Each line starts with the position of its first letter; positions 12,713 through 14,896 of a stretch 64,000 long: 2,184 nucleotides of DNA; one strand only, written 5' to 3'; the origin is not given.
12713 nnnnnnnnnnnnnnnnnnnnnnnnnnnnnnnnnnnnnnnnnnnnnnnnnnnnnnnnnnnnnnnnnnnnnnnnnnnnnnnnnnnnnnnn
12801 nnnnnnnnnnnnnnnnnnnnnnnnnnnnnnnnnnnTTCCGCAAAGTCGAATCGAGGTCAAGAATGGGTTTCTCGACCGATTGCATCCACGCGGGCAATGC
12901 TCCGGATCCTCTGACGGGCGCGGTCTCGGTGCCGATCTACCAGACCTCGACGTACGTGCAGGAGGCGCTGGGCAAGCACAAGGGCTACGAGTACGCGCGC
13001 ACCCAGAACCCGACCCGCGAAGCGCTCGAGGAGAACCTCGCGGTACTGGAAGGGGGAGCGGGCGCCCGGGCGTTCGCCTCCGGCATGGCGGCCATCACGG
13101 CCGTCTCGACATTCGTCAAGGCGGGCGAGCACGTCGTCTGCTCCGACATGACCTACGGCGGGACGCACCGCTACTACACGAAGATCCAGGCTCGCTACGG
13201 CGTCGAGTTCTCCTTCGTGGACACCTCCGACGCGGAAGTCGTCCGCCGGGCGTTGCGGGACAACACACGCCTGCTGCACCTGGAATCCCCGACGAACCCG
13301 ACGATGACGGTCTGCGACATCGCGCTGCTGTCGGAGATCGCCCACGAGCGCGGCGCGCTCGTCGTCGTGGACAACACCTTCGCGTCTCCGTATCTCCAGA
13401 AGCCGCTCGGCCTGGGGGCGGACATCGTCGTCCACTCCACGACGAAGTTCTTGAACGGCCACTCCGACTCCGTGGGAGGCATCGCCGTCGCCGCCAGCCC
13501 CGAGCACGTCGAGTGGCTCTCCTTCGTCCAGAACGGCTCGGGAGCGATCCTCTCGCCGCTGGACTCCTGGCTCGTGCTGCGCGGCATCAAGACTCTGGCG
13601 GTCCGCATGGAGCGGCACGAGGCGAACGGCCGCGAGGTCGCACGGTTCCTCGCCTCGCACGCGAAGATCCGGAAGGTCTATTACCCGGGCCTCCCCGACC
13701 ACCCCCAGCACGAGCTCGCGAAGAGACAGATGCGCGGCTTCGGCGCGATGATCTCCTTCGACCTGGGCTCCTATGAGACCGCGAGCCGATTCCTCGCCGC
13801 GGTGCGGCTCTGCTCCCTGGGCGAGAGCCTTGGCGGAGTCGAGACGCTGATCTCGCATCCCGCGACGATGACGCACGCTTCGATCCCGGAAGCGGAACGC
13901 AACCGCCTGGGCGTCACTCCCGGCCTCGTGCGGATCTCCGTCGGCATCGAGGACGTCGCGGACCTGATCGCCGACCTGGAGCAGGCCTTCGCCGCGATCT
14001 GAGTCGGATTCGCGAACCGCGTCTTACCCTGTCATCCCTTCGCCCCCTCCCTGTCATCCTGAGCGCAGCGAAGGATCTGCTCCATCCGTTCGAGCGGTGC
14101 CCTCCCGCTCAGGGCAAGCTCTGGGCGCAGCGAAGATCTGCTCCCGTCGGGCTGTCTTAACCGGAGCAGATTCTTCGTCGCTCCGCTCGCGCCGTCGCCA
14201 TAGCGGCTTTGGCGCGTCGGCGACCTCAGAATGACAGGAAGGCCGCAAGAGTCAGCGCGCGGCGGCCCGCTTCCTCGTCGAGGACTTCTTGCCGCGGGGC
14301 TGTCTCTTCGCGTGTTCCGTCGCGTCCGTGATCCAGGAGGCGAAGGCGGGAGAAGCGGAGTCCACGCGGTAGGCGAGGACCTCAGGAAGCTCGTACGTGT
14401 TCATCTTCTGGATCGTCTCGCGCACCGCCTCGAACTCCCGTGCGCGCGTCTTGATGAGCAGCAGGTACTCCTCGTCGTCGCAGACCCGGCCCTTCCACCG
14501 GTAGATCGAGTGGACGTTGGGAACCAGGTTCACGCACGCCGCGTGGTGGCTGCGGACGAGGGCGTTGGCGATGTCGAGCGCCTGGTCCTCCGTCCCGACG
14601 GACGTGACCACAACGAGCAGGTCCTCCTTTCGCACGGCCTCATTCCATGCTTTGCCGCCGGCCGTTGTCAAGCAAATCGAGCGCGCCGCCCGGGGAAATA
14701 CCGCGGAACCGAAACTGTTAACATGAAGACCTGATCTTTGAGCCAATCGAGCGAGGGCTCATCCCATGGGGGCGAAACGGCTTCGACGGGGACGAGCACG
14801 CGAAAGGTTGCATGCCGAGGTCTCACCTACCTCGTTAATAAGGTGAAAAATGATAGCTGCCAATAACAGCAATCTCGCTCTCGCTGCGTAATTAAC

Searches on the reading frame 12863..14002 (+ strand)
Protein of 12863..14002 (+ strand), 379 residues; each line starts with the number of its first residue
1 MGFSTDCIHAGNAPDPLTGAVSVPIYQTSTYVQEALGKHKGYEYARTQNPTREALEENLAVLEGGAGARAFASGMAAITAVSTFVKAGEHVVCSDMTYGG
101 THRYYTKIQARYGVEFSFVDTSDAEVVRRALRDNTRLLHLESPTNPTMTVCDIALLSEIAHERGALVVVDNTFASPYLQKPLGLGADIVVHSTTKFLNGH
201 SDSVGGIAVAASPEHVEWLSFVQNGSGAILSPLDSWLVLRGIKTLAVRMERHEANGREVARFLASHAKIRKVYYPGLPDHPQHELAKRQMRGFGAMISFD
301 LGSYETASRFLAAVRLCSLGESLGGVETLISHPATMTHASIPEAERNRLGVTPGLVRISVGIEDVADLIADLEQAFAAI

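Call 56: search_protein_families(library=pfam, proteins=[window:12863-14002:+], max_evalue=0.001)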
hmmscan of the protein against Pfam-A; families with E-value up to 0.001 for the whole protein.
window:12863-14002:+ (379 aa): 3 families
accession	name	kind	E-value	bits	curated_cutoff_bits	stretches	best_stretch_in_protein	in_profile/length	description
PF01053.26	Cys_Met_Meta_PP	-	1.4e-154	514.7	27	1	5-376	2-380/381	Cys/Met metabolism PLP-dependent enzyme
PF00155.27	Aminotran_1_2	-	2.5e-08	33.9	19.7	1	39-197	30-221/361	Aminotransferase class I and II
PF00266.25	Aminotran_5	-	7.4e-07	28.9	21.5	1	75-197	76-203/371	Aminotransferase class-V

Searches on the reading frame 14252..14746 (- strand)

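Call 56: search_protein_families(library=pfam, proteins=[window:14252-14746:-], max_evalue=0.001)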
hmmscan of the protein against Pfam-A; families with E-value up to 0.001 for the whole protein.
window:14252-14746:- (164 aa): 1 family
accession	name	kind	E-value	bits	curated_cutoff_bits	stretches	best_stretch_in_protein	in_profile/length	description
PF03091.20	CutA1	-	3.2e-31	107.5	22.4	1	45-141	2-98/99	CutA1 divalent ion tolerance protein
